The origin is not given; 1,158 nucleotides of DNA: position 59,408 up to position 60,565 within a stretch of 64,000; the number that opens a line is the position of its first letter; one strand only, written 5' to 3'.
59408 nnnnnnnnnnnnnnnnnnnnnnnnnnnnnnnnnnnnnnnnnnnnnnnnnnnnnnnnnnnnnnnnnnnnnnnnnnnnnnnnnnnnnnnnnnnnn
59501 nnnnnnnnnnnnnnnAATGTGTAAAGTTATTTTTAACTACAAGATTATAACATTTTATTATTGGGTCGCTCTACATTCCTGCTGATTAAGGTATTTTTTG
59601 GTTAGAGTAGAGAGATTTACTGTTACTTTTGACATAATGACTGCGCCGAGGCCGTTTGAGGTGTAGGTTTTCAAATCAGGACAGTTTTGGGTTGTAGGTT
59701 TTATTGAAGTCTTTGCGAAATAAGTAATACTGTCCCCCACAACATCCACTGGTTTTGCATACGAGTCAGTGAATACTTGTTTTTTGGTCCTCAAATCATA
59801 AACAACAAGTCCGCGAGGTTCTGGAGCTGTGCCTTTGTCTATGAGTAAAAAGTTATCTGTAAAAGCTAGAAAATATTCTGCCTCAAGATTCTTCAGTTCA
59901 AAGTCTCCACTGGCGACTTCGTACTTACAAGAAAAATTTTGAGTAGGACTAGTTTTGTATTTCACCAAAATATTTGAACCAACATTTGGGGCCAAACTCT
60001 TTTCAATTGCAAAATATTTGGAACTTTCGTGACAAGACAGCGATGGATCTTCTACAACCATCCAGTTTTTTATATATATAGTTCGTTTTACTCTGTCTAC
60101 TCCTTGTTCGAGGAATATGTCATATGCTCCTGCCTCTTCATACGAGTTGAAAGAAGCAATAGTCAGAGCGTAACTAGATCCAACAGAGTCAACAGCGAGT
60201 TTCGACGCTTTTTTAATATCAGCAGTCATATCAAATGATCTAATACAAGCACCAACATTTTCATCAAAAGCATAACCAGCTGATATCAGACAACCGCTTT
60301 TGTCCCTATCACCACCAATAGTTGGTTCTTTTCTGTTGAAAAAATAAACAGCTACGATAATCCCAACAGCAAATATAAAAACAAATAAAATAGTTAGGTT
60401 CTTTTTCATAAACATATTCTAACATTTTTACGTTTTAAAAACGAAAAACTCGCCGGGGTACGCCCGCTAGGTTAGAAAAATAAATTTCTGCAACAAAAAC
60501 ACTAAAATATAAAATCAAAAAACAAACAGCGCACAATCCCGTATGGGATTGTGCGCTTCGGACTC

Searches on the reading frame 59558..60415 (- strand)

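Call 50: search_protein_families(library=pfam, proteins=[window:59558-60415:-], max_evalue=0.1)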
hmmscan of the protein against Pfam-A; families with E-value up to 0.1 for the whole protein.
window:59558-60415:- (285 aa): 1 family
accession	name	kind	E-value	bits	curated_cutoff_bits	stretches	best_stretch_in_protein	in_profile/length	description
PF12127.13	FloA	-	0.097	12.2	34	0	220-267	103-150/314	Flotillin-like protein FloA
